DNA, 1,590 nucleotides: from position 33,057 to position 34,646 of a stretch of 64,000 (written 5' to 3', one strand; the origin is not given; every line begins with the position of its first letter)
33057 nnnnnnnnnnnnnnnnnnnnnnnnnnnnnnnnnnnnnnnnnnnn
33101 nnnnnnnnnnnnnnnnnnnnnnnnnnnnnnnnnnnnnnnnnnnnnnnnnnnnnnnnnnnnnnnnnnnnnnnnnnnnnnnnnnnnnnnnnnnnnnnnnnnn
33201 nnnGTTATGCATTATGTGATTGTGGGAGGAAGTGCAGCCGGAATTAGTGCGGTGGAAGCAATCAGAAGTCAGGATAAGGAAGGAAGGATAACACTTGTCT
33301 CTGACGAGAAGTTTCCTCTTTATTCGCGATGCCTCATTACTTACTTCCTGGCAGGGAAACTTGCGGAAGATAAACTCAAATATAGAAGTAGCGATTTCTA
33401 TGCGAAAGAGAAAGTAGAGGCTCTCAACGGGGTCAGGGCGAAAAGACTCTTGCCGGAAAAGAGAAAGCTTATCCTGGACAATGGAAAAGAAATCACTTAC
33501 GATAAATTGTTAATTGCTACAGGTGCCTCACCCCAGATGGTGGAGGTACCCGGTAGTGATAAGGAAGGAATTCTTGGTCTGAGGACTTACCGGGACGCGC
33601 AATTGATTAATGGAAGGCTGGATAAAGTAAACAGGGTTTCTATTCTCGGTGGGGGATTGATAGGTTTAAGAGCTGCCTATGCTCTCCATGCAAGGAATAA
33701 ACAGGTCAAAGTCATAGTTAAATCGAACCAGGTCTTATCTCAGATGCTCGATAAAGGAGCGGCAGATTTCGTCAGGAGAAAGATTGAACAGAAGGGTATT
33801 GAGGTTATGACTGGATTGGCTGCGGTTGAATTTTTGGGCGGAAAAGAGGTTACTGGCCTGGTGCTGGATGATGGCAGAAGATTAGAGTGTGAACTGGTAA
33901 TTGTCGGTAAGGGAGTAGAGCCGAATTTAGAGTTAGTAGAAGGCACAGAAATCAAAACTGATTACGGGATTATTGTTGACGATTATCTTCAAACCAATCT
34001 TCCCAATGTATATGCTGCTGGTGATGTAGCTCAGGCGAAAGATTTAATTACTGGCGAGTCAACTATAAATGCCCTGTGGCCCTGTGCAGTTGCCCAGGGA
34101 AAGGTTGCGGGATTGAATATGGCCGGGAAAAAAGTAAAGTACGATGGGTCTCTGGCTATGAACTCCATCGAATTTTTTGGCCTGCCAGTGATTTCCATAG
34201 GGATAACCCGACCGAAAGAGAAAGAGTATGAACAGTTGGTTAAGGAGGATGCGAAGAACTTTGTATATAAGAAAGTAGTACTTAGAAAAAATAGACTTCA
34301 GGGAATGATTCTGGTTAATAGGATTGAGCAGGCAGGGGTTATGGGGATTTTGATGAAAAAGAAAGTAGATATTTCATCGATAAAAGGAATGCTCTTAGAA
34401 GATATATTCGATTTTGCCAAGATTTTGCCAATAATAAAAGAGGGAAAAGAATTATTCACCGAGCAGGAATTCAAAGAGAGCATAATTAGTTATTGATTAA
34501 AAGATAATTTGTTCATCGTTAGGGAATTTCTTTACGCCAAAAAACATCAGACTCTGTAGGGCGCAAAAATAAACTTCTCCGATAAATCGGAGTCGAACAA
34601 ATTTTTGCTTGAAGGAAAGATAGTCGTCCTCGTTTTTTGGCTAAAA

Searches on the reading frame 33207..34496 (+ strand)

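Call 5: search_protein_families(library=pfam, proteins=[window:33207-34496:+])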
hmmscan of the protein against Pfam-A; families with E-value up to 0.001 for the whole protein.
window:33207-34496:+ (429 aa): 8 families
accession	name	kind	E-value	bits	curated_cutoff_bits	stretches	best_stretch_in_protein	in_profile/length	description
PF07992.20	Pyr_redox_2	-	5.5e-59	200.4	26.1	1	2-298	2-291/291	Pyridine nucleotide-disulphide oxidoreductase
PF00070.33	Pyr_redox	-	4.8e-15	56.3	22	1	143-221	1-80/82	Pyridine nucleotide-disulphide oxidoreductase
PF18267.7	Rubredoxin_C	-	1.1e-11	44.9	25.9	1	318-386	2-69/70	Rubredoxin NAD+ reductase C-terminal domain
PF13738.12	Pyr_redox_3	-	2.8e-06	27.2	30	1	93-272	120-305/305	Pyridine nucleotide-disulphide oxidoreductase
PF00890.30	FAD_binding_2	-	6.5e-06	26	20.4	0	146-176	4-34/414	FAD binding domain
PF03486.20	HI0933_like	-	8.4e-05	22.6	50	0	143-183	2-42/244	HI0933-like protein Rossmann domain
PF13450.12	NAD_binding_8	-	0.00014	22.5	21.9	0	146-172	1-27/68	NAD(P)-binding Rossmann-like domain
PF04820.20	Trp_halogenase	-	0.00022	20.7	21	0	185-238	160-214/458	Tryptophan halogenase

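Call 9: search_protein_families(library=ncbifam, proteins=[window:33207-34496:+], max_evalue=0.00001)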
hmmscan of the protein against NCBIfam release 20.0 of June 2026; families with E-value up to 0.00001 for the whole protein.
window:33207-34496:+ (429 aa): 47 families (the best 25 are shown)
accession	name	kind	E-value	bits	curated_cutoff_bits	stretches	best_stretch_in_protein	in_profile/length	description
NF045765.1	PhenlGlyoxDHPadH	equivalog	2.3e-98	329.8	475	1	2-399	4-402/416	NADH-dependent phenylglyoxylate dehydrogenase subunit epsilon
TIGR02374.1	nitri_red_nirB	equivalog_domain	2.2e-66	224.8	578.35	1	4-391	2-390/794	nitrite reductase large subunit NirB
TIGR03385.1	CoA_CoA_reduc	equivalog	1.2e-58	199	578.8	1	4-341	3-349/439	CoA-disulfide reductase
NF007123.0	PRK09564.1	equivalog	1.6e-53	182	458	1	1-341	1-350/444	CoA-disulfide reductase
NF042949.2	3PPDioc_HcaD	equivalog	3.6e-52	177.4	450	1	2-310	3-310/386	3-phenylpropionate/cinnamic acid dioxygenase ferredoxin--NAD(+) reductase subunit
NF041682.1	ant_diox_AndAa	equivalog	7.8e-47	159.8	650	1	2-381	5-382/406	anthranilate 1,2-dioxygenase system ferredoxin--NAD(+) reductase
NF046103.1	NOXase_Strep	equivalog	1.4e-45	156.1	600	1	4-392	3-399/442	H2O-forming NADH oxidase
NF007286.0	PRK09754.1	equivalog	5.1e-43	147.3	447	1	3-308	6-309/400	phenylpropionate dioxygenase ferredoxin reductase subunit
NF011565.0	PRK14989.1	subfamily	8.2e-40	136.6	883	1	4-389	7-393/847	nitrite reductase large subunit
NF003437.0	PRK04965.1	equivalog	2.2e-39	135.6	392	1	3-278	5-278/378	NADH:flavorubredoxin reductase NorW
NF010037.0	PRK13512.1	equivalog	4.9e-31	108.1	394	1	3-342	4-347/438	CoA-disulfide reductase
TIGR02053.1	MerA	equivalog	8.1e-30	104.2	454.45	1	69-360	100-385/465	mercury(II) reductase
TIGR01350.1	lipoamide_DH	equivalog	6.5e-24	84.5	408.8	1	65-368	99-392/461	dihydrolipoyl dehydrogenase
NF004991.0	PRK06370.1-3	subfamily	1.2e-21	76.9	620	1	92-276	159-343/509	FAD-containing oxidoreductase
NF004776.0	PRK06116.1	equivalog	8.6e-21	74.4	480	1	64-381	102-405/450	glutathione-disulfide reductase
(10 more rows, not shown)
